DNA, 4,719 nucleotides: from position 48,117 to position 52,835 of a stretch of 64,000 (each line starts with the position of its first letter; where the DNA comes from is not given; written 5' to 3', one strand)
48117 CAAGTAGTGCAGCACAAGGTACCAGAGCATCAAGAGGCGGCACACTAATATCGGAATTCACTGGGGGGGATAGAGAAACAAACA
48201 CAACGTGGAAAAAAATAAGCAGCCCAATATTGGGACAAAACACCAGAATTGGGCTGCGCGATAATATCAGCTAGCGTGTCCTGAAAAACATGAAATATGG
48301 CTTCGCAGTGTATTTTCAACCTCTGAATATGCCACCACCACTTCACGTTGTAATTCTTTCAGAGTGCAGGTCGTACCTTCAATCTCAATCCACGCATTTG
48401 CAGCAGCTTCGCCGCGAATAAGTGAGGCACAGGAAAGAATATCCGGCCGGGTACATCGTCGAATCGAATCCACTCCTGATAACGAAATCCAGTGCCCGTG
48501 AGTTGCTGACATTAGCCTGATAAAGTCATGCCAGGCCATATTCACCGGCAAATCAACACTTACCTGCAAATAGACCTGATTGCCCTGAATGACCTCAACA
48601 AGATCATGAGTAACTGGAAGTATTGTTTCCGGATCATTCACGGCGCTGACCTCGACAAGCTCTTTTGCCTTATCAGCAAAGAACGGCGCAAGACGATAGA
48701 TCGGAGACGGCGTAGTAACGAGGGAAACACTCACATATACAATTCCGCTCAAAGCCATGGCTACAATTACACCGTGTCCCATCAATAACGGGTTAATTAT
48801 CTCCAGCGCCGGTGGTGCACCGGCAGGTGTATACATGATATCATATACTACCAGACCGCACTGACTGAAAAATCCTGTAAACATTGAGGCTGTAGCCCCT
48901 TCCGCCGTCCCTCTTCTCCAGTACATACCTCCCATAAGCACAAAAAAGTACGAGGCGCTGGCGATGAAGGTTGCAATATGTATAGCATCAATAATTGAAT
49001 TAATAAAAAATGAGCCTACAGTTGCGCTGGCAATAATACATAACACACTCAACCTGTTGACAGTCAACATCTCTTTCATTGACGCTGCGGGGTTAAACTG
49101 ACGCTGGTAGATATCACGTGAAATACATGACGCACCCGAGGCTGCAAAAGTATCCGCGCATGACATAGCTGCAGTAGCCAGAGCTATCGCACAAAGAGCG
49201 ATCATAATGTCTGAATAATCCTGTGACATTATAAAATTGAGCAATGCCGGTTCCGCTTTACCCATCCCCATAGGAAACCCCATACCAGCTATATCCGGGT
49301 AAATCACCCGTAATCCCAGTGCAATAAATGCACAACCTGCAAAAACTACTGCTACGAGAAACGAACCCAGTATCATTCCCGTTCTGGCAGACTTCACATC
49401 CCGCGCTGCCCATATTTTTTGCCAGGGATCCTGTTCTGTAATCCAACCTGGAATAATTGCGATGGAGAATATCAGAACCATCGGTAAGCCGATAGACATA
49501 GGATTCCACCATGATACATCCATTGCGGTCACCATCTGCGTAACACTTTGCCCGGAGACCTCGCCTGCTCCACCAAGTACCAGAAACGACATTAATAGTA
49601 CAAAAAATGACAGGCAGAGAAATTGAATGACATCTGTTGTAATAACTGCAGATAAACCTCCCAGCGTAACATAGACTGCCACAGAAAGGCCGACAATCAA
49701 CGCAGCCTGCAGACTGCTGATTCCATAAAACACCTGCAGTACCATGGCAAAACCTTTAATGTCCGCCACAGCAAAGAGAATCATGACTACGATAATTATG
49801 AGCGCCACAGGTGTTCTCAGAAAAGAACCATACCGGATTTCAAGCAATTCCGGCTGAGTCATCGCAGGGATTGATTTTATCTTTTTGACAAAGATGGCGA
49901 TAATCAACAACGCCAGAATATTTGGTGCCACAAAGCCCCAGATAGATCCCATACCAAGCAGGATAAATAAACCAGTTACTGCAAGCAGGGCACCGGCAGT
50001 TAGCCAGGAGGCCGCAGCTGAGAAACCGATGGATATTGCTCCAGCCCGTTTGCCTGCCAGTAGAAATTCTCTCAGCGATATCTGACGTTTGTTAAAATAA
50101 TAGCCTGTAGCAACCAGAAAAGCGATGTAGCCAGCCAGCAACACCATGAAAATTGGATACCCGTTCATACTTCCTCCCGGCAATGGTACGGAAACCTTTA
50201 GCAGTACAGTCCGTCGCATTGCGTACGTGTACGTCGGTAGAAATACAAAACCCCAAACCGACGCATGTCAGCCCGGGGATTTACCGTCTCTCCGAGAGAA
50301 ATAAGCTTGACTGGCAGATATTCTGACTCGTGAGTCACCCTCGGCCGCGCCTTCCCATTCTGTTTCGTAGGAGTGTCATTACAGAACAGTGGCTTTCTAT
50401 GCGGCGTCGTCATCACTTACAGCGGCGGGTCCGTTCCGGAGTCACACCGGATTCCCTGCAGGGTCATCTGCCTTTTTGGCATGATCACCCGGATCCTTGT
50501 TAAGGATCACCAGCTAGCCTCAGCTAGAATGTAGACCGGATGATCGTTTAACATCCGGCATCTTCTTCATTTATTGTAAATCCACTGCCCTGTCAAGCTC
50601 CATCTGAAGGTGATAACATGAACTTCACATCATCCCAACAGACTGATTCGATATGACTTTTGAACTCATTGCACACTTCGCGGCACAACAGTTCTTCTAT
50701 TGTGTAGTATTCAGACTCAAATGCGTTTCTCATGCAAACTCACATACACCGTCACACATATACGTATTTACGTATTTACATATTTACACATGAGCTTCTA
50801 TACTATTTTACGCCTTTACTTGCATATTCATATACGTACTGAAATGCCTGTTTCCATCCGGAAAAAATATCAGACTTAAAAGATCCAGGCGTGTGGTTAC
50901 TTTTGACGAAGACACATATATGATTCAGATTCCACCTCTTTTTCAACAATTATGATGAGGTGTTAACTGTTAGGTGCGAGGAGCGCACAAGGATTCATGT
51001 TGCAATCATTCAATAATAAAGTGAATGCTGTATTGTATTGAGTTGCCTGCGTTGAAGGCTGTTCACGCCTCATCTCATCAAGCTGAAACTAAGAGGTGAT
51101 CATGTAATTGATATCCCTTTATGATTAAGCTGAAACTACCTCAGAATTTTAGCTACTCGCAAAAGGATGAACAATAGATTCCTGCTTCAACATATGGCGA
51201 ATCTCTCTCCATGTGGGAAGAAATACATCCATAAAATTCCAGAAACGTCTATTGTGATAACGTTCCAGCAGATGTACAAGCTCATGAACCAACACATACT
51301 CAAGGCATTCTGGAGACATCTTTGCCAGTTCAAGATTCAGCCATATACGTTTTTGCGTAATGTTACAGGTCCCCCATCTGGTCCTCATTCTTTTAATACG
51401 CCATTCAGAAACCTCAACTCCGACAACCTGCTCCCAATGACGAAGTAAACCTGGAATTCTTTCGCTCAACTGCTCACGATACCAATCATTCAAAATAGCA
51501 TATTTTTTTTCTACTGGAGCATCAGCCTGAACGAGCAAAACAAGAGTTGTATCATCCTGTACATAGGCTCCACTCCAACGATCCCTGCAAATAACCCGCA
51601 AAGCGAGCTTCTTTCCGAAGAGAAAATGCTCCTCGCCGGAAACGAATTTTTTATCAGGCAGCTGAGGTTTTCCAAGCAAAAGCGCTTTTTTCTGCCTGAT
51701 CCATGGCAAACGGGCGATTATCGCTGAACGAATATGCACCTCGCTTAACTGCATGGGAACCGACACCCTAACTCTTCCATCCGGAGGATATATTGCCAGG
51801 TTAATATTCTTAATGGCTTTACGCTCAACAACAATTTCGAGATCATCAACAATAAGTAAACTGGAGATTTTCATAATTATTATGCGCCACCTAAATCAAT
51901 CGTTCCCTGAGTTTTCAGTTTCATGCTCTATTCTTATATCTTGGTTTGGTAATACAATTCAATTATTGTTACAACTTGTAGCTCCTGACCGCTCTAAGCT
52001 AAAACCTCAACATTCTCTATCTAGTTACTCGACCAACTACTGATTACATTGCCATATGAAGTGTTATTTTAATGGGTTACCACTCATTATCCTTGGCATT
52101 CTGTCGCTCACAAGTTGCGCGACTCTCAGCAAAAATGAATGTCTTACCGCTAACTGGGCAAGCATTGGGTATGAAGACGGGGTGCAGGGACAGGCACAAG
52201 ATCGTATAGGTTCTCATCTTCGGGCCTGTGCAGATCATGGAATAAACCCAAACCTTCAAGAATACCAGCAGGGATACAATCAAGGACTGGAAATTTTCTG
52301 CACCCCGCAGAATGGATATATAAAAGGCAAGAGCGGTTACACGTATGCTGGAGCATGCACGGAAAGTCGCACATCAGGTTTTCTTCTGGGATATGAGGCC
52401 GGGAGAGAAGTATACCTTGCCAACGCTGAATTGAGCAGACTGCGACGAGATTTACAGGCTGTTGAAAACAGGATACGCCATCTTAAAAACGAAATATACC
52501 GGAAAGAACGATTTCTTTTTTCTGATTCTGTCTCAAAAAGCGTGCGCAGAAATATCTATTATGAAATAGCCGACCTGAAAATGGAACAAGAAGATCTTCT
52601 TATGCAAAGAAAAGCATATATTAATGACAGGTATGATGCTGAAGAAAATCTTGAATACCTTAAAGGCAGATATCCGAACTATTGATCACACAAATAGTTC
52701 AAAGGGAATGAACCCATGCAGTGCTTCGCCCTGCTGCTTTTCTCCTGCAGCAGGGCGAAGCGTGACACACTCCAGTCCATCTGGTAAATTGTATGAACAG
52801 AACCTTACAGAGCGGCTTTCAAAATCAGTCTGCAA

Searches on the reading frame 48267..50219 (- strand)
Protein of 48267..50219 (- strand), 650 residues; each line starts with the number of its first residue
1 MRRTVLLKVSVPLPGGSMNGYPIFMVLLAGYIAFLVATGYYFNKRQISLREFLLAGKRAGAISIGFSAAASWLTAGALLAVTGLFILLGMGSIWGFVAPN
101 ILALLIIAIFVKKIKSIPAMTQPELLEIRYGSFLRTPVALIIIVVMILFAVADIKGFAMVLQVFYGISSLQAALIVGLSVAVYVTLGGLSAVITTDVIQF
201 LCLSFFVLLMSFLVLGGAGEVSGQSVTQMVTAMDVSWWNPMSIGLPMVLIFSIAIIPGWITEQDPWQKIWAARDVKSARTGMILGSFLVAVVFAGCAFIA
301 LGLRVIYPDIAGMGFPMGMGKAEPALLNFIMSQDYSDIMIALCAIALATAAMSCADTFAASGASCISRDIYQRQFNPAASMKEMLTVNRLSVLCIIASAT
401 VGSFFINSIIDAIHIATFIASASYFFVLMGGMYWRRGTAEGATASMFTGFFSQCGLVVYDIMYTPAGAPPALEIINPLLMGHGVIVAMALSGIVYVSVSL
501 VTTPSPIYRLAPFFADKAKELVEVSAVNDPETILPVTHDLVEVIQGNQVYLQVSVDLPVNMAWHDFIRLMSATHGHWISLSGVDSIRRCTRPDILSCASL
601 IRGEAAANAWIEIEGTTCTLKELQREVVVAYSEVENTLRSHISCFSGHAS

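Call 9: search_protein_families(library=pfam, proteins=[window:48267-50219:-])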
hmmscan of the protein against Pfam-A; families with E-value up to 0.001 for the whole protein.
window:48267-50219:- (650 aa): 1 family
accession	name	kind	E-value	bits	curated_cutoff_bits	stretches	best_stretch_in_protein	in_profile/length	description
PF00474.23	SSF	-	5e-30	105.1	22.8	1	52-449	1-406/406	Sodium:solute symporter family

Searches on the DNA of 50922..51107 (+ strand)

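Call 51: search_dna_similar(query=window:50922-51107:+, collection=phages, mode=distant, max_evalue=0.01)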
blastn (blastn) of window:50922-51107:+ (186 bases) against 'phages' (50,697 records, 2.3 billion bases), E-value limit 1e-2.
No match.

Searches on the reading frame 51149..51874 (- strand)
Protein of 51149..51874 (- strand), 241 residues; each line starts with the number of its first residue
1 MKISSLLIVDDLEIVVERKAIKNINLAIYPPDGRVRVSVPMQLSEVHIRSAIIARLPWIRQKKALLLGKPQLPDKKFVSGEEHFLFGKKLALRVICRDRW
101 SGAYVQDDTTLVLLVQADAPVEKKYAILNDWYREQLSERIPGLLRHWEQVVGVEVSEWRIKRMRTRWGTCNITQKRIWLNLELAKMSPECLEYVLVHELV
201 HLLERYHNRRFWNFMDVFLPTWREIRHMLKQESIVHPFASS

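Call 9: search_protein_families(library=pfam, proteins=[window:51149-51874:-])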
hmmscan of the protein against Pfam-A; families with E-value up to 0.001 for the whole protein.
window:51149-51874:- (241 aa): 2 families
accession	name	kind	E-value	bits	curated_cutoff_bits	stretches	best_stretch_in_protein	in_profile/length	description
PF01863.23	YgjP-like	-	2.9e-58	197.8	26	1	25-231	2-206/207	YgjP-like, metallopeptidase domain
PF10263.15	SprT-like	-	3e-06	27.5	25.6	1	157-204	24-74/108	SprT-like family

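Call 66: find_encoding_contigs(protein=window:51149-51874:-, flank=1500, max_places=8)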
Protein window:51149-51874:- (241 aa): 2 contigs read that carry it; 2 places shown.
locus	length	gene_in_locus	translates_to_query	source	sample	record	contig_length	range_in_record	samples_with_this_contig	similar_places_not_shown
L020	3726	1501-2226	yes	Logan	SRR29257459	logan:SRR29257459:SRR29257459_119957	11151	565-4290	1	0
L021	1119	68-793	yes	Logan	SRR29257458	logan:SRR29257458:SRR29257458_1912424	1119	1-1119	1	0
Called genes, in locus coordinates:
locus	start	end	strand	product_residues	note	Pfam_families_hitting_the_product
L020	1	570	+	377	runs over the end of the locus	?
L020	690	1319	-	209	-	PF10973:DUF2799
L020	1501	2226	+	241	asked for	PF01863:YgjP-like, PF10263:SprT-like (weak)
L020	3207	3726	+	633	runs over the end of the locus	PF00474:SSF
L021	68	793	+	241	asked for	PF01863:YgjP-like, PF10263:SprT-like (weak)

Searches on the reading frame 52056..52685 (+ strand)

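Call 61: search_protein_families(library=pfam, proteins=[window:52056-52685:+], max_evalue=0.00001)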
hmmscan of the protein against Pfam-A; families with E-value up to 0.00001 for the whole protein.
window:52056-52685:+ (209 aa): 1 family
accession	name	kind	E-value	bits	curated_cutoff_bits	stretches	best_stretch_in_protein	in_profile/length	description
PF10973.13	DUF2799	-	2.3e-23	82.8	25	1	33-117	1-85/86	Protein of unknown function (DUF2799)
